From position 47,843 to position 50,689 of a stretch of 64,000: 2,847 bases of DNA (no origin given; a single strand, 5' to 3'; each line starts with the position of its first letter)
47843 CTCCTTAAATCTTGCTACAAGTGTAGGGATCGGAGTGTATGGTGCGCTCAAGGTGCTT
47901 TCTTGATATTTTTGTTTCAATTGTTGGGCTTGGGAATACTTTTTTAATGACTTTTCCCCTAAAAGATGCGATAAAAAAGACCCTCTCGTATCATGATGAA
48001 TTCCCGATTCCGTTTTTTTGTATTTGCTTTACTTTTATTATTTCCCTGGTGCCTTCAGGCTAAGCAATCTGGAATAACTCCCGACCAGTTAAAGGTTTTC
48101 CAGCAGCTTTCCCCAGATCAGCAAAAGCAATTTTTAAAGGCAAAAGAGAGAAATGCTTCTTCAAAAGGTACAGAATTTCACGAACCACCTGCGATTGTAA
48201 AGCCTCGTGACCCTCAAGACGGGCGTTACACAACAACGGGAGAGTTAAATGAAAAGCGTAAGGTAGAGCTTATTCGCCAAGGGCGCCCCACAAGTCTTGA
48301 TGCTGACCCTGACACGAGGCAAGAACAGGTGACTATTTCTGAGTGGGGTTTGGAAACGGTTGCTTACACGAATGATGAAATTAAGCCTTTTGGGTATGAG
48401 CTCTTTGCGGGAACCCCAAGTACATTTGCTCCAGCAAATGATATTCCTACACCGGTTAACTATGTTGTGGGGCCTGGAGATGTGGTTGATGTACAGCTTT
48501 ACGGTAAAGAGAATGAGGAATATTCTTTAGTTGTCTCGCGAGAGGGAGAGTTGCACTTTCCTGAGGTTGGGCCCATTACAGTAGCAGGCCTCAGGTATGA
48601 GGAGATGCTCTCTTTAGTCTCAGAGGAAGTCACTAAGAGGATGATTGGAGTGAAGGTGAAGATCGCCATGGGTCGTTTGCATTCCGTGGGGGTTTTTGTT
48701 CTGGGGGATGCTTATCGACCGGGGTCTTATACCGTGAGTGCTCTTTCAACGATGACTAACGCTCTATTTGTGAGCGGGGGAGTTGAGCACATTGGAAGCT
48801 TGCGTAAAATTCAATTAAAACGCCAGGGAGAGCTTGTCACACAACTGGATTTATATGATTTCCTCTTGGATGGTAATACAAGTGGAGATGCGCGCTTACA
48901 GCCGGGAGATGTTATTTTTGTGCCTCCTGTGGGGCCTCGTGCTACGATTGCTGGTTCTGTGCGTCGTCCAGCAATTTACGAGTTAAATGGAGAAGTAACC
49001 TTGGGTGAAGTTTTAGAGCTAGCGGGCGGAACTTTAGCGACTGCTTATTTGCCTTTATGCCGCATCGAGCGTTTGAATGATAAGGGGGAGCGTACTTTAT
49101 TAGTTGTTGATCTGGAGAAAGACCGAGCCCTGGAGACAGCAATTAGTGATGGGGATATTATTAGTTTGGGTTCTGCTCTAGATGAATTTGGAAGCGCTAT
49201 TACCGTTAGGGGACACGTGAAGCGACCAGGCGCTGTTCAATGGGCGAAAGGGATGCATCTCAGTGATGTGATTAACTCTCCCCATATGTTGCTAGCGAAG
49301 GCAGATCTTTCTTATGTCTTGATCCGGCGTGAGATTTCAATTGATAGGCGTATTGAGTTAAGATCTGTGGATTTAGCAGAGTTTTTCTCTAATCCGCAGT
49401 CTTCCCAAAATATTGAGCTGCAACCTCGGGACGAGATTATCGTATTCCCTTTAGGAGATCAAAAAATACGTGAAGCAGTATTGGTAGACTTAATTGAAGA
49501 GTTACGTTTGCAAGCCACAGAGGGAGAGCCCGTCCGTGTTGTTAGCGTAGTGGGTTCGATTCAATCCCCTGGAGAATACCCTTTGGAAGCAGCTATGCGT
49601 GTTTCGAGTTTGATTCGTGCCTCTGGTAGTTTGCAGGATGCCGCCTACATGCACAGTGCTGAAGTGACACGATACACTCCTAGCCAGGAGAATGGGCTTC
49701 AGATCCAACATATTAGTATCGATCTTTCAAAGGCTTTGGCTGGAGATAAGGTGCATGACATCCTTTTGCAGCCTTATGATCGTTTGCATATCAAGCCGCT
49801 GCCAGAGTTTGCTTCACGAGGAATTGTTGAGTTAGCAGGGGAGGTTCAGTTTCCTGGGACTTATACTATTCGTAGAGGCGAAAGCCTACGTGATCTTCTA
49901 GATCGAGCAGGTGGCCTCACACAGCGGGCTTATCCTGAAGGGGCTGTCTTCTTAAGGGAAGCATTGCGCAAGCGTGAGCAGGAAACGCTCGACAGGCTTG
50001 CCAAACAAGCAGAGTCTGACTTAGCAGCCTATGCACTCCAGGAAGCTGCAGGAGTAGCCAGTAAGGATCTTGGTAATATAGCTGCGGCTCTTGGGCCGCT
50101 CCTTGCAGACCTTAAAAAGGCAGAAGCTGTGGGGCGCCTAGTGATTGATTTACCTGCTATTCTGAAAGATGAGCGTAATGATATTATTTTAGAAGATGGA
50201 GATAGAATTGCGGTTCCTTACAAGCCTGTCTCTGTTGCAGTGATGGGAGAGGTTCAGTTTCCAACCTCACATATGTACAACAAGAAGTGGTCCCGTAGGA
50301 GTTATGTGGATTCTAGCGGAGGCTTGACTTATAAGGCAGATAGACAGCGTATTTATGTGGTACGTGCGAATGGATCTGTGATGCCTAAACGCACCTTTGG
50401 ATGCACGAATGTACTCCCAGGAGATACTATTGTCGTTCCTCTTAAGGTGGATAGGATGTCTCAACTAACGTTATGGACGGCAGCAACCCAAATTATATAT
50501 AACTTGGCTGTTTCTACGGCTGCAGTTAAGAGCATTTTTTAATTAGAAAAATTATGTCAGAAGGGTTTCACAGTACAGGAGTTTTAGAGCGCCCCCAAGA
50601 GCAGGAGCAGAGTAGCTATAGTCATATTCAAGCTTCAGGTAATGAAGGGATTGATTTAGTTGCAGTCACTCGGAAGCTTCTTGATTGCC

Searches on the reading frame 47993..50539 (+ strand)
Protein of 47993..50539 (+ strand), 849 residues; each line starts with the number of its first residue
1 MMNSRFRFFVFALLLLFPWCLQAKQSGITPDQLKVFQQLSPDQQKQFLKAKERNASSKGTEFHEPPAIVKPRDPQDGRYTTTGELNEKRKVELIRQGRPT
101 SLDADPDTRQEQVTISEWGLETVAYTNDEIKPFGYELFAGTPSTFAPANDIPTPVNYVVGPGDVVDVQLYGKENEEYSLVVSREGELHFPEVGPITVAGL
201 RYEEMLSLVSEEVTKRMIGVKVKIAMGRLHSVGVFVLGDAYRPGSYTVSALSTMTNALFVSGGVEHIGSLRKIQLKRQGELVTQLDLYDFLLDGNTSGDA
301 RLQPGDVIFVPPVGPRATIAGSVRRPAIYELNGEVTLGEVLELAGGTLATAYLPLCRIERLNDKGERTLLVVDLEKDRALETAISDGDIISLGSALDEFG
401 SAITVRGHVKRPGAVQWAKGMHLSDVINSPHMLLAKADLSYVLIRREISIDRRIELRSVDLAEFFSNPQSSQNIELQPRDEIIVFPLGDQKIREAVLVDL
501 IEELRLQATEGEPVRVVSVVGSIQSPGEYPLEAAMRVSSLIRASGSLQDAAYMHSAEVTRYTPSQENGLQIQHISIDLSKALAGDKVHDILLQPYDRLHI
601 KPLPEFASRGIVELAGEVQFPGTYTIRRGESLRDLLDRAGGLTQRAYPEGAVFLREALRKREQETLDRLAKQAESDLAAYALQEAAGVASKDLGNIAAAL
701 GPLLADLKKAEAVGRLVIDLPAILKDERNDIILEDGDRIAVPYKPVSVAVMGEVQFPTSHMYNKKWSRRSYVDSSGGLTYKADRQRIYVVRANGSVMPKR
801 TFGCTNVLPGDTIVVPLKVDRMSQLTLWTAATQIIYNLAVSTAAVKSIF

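Call 50: search_protein_families(library=pfam, proteins=[window:47993-50539:+], max_evalue=0.00001)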
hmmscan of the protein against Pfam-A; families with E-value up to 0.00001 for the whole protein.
window:47993-50539:+ (849 aa): 3 families
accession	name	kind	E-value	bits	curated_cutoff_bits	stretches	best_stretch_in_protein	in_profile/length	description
PF10531.15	SLBB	-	2.4e-38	130.2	27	2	317-365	2-49/55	SLBB domain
PF22461.2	SLBB_2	-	2.7e-35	120.8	27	0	234-310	3-79/79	SLBB domain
PF02563.21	Poly_export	-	7.9e-15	55.3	28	1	153-224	3-74/77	Polysaccharide biosynthesis/export protein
